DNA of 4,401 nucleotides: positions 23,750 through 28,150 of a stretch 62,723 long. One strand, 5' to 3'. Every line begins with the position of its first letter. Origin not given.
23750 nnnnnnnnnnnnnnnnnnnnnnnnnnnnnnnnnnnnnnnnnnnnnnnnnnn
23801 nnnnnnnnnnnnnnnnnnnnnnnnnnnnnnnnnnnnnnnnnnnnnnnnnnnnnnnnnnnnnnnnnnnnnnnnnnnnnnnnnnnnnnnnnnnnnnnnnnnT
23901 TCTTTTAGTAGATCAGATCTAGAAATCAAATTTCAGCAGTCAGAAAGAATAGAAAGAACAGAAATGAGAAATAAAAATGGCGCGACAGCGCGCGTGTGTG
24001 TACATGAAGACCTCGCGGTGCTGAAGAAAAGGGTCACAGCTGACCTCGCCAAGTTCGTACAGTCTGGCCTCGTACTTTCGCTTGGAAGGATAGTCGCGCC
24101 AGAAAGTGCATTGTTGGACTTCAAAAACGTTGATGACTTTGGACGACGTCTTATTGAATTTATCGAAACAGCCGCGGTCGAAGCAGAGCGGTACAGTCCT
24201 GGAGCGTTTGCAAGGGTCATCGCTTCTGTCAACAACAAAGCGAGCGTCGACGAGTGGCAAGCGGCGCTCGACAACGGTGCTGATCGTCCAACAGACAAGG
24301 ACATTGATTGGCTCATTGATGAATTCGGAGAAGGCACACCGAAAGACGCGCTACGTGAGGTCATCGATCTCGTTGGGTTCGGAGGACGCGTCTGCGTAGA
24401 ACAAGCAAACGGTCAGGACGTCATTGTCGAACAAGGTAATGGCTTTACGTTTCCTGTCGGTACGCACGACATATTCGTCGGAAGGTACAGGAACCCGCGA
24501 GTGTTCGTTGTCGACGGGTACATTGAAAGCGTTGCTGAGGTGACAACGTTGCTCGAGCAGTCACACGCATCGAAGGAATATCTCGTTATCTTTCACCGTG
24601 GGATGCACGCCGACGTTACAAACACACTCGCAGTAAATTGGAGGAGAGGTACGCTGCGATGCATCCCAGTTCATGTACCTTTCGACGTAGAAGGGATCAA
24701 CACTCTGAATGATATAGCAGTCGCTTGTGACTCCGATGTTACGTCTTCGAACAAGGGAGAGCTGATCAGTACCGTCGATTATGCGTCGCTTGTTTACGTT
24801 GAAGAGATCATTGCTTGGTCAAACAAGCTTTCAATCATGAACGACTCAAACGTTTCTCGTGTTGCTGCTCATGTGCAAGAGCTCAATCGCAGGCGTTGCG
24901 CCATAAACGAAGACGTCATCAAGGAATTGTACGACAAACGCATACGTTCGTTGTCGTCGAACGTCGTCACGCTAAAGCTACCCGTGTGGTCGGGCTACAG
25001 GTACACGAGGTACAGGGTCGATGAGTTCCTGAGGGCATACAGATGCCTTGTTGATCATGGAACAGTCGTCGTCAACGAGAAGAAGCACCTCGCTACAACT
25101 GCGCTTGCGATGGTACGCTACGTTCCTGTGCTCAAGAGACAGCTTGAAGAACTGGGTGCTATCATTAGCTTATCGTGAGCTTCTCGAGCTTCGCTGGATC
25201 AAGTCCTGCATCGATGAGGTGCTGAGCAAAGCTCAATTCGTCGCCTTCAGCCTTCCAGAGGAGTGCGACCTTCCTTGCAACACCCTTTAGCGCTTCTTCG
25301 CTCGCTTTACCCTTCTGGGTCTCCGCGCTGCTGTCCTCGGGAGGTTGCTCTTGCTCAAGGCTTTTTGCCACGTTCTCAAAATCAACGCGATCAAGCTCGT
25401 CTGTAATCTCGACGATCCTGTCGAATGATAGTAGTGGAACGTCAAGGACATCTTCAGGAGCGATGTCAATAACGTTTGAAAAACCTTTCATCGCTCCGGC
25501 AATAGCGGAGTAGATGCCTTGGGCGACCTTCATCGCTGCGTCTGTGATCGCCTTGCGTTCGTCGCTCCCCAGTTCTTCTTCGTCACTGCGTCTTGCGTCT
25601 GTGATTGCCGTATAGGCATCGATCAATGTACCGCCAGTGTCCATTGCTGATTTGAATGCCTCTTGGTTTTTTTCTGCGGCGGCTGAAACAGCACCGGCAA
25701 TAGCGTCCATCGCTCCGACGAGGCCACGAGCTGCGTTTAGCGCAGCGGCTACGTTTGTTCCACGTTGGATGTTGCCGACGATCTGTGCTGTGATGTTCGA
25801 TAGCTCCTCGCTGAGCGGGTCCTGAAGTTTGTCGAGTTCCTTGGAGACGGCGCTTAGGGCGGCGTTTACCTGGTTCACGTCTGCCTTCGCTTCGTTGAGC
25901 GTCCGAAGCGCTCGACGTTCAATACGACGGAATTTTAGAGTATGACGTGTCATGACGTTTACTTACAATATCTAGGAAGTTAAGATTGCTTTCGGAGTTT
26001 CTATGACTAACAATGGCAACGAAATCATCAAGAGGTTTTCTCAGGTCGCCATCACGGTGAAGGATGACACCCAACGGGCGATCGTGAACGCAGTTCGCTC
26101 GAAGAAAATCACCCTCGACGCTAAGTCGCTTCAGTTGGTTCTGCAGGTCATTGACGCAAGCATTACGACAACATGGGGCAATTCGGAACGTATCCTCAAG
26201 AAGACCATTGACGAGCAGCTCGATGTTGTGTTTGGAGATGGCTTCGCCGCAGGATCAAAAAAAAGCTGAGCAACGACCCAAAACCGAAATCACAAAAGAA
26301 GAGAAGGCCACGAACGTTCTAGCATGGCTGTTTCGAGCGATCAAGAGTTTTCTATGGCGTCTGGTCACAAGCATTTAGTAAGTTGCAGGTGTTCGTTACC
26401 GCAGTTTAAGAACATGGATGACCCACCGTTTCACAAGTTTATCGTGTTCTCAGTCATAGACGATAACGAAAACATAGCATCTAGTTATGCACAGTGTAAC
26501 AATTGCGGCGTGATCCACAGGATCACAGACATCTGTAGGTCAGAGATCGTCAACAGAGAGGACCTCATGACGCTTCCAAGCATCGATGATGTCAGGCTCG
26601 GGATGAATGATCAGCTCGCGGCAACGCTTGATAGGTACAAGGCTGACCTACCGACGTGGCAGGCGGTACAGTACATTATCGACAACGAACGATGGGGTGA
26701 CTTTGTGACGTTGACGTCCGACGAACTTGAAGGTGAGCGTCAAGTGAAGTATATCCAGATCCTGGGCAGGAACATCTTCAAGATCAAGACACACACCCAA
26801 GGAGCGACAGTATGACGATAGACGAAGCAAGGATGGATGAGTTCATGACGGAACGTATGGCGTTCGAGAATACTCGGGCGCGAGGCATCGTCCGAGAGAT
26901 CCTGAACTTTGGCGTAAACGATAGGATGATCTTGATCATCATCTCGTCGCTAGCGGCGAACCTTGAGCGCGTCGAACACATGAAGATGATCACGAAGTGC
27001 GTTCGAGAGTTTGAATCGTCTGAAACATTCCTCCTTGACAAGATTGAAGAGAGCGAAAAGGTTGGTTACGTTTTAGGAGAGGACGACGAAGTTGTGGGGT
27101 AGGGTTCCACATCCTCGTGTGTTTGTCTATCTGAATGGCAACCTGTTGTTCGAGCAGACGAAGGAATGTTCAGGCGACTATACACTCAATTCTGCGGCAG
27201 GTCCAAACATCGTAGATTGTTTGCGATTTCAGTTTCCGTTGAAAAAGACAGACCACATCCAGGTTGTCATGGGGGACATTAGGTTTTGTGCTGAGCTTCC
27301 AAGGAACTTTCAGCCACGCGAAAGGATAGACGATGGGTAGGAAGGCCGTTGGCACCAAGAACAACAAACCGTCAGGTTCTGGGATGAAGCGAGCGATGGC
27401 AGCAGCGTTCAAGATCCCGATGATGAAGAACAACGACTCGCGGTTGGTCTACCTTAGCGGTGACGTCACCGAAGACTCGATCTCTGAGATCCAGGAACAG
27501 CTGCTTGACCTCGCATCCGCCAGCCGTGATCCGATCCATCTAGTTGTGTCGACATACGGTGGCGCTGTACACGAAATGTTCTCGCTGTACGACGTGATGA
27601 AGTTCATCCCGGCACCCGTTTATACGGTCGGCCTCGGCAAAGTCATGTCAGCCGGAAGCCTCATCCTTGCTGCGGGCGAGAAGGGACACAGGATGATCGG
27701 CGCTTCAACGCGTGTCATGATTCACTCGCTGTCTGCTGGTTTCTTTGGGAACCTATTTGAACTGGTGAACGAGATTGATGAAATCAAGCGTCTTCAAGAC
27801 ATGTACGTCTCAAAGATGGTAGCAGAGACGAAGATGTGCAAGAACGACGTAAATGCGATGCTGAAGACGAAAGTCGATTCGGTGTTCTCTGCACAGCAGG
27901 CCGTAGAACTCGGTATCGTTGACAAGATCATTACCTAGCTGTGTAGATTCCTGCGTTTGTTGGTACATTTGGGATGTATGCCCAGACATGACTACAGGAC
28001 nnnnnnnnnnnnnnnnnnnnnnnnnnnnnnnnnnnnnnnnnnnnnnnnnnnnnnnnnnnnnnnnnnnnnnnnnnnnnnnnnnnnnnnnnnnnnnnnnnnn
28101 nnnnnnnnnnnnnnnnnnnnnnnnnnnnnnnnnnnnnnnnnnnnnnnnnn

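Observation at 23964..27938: Phage-encoded proteostasis pair: GroEL-like chaperonin and ClpP protease about 2 kb apart at the head of the plus-strand block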

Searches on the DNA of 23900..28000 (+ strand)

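Call 5: search_dna_similar(query=window:23900-28000:+, collection=phages, mode=distant, max_rows=20)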
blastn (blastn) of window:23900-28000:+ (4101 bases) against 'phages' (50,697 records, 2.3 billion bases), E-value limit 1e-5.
No match.
